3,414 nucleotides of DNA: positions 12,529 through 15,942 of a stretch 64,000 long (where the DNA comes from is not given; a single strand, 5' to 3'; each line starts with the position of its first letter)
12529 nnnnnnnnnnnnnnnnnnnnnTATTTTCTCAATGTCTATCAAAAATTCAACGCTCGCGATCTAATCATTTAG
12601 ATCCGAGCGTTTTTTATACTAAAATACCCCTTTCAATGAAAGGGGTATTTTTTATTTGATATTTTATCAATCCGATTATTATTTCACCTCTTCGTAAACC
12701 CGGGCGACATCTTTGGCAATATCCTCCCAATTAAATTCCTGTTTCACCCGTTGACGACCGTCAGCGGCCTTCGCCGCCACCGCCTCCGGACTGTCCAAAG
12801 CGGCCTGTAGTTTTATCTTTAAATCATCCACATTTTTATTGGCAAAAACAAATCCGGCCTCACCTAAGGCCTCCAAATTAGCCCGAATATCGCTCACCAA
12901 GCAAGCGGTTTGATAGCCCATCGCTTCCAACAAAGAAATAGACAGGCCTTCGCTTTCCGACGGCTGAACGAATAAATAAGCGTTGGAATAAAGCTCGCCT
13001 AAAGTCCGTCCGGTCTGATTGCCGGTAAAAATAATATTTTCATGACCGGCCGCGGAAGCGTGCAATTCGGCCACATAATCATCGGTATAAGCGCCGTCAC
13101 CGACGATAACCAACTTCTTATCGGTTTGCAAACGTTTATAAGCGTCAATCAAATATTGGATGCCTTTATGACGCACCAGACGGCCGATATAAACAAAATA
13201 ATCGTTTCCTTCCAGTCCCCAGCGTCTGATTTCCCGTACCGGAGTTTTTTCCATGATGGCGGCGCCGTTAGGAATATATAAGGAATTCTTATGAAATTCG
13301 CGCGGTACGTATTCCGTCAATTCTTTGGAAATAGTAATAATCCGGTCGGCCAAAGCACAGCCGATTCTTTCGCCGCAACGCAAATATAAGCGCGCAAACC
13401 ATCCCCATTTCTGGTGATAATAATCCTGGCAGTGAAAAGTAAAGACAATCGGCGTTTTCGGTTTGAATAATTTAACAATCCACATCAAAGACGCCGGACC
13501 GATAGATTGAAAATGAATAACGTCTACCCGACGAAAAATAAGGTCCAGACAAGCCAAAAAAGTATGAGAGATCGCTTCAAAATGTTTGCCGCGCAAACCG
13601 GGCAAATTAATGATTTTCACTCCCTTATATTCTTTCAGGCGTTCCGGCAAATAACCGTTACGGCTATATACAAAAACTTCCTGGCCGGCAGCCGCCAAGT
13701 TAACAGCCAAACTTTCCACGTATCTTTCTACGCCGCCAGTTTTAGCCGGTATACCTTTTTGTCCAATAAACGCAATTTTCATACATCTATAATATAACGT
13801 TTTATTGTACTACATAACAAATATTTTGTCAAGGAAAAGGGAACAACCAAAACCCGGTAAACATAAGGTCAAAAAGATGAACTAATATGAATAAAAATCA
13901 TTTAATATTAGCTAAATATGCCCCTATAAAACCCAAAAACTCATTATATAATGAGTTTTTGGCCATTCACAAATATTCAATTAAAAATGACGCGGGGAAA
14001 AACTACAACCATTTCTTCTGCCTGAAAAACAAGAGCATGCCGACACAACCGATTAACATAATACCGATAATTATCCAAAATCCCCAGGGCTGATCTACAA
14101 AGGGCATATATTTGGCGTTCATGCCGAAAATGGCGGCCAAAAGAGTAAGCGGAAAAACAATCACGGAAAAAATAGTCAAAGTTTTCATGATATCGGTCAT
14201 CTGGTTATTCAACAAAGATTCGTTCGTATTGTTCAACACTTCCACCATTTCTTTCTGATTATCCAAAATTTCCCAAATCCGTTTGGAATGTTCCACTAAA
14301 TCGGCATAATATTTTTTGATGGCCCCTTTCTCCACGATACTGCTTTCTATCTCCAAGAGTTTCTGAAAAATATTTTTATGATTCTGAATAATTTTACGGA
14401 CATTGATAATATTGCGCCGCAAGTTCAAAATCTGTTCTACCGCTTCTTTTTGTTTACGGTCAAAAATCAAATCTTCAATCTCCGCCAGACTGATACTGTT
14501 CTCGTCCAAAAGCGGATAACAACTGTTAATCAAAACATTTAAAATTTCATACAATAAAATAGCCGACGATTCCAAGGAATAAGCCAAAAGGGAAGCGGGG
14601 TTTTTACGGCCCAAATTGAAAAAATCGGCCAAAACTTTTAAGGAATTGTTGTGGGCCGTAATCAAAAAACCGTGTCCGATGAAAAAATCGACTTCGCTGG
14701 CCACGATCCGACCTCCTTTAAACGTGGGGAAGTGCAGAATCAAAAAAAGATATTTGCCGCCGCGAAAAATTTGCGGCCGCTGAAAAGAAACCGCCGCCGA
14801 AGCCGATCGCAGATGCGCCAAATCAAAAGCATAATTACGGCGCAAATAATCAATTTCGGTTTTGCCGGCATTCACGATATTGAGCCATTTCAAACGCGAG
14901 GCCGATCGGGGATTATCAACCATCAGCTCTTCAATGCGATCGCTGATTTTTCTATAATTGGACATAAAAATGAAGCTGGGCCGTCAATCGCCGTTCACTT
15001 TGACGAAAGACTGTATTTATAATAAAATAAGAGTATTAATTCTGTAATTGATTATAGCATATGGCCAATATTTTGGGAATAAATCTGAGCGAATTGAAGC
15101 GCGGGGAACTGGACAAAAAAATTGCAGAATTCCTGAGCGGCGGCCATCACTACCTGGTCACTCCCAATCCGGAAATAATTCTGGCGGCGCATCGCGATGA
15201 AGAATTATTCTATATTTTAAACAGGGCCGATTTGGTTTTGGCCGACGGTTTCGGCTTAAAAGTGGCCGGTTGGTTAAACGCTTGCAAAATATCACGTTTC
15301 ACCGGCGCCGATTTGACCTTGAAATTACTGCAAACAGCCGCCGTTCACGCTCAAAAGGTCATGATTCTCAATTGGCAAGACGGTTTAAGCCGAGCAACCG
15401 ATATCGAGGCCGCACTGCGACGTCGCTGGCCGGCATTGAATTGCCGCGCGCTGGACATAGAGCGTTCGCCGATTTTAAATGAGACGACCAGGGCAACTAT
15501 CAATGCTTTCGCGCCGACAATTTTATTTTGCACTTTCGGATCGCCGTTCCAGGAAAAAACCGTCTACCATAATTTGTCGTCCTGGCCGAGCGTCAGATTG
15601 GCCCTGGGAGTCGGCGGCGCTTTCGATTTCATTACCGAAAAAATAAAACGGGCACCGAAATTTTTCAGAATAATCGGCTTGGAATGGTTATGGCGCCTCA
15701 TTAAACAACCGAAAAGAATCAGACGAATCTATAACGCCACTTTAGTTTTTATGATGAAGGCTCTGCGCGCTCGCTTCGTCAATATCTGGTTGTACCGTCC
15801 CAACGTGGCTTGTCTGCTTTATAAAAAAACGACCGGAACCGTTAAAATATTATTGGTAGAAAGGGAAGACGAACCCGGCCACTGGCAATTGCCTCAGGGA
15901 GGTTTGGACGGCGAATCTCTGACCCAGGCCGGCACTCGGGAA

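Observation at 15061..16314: Single ORF fusing a TagA/WecG-type glycosyltransferase to an RppH-like Nudix hydrolase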

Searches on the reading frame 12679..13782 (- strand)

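Call 15: search_protein_families(library=pfam, proteins=[window:12679-13782:-], max_evalue=0.001)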
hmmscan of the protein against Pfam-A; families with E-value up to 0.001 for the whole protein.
window:12679-13782:- (367 aa): 7 families
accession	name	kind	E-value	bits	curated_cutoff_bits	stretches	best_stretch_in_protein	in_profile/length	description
PF00534.26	Glycos_transf_1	-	6.1e-29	101.2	26.4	1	191-336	13-163/172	Glycosyl transferases group 1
PF13692.12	Glyco_trans_1_4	-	4.7e-26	92.2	27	1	195-329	3-140/142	Glycosyl transferases group 1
PF13439.12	Glyco_transf_4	-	1.9e-23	83.8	28.5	1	16-173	2-165/170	Glycosyltransferase Family 4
PF13579.12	Glyco_trans_4_4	-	2.5e-17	64.1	29.7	1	16-172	1-157/158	Glycosyl transferase 4-like domain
PF20706.3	GT4-conflict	-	2.6e-10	40.3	26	1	142-358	144-384/385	Family 4 Glycosyltransferase in conflict systems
PF13524.12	Glyco_trans_1_2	-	9.8e-08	32.5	25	1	210-358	4-141/144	Glycosyl transferase-like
PF09314.17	DUF1972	-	1.6e-06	28.3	25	1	4-170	5-181/186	Domain of unknown function (DUF1972)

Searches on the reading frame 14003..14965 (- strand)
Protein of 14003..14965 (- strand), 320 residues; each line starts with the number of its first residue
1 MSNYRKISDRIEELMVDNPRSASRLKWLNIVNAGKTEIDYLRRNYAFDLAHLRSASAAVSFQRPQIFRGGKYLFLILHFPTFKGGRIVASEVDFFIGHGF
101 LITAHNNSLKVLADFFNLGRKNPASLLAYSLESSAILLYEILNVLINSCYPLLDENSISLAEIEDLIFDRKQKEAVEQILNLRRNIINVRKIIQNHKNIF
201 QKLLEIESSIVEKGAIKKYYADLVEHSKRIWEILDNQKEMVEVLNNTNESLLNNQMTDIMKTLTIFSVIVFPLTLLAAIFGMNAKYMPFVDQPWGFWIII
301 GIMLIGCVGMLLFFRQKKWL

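Call 15: search_protein_families(library=pfam, proteins=[window:14003-14965:-], max_evalue=0.001)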
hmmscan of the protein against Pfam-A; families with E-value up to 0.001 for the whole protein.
window:14003-14965:- (320 aa): 2 families
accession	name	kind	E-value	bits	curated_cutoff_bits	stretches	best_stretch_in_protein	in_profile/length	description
PF01544.23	CorA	-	3.6e-51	174.6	27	1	24-315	3-291/292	CorA-like Mg2+ transporter protein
PF20990.2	DUF2207_C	-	0.00011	22.5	33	1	181-314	59-186/247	Predicted membrane protein (DUF2207) C-terminal domain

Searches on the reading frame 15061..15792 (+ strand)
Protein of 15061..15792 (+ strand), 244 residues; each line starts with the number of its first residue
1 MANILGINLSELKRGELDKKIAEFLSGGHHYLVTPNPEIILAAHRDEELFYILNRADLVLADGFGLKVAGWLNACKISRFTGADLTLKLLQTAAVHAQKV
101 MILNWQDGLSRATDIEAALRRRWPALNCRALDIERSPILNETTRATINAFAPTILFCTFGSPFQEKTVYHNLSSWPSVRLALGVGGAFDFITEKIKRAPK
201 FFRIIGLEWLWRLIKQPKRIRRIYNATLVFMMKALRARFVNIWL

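Call 8: search_solved_structures(query=window:15061-15792:+, max_evalue=0.01, show_alignments=2)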
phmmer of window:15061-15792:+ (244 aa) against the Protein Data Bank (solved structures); distinct sequences matched with E-value up to 0.01: 3.
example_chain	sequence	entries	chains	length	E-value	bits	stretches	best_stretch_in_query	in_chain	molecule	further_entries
7mpk_A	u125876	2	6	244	2.5e-26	95.8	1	24-234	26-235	N-acetylglucosaminyldiphosphoundecaprenol N-acetyl-beta-D-mannosaminyltransferase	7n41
5wb4_A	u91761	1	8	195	3e-15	59.5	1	23-191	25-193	N-acetylglucosaminyldiphosphoundecaprenol N-acetyl-beta-D-mannosaminyltransferase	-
5wfg_A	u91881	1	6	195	3.6e-15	59.3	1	23-191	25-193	N-acetylglucosaminyldiphosphoundecaprenol N-acetyl-beta-D-mannosaminyltransferase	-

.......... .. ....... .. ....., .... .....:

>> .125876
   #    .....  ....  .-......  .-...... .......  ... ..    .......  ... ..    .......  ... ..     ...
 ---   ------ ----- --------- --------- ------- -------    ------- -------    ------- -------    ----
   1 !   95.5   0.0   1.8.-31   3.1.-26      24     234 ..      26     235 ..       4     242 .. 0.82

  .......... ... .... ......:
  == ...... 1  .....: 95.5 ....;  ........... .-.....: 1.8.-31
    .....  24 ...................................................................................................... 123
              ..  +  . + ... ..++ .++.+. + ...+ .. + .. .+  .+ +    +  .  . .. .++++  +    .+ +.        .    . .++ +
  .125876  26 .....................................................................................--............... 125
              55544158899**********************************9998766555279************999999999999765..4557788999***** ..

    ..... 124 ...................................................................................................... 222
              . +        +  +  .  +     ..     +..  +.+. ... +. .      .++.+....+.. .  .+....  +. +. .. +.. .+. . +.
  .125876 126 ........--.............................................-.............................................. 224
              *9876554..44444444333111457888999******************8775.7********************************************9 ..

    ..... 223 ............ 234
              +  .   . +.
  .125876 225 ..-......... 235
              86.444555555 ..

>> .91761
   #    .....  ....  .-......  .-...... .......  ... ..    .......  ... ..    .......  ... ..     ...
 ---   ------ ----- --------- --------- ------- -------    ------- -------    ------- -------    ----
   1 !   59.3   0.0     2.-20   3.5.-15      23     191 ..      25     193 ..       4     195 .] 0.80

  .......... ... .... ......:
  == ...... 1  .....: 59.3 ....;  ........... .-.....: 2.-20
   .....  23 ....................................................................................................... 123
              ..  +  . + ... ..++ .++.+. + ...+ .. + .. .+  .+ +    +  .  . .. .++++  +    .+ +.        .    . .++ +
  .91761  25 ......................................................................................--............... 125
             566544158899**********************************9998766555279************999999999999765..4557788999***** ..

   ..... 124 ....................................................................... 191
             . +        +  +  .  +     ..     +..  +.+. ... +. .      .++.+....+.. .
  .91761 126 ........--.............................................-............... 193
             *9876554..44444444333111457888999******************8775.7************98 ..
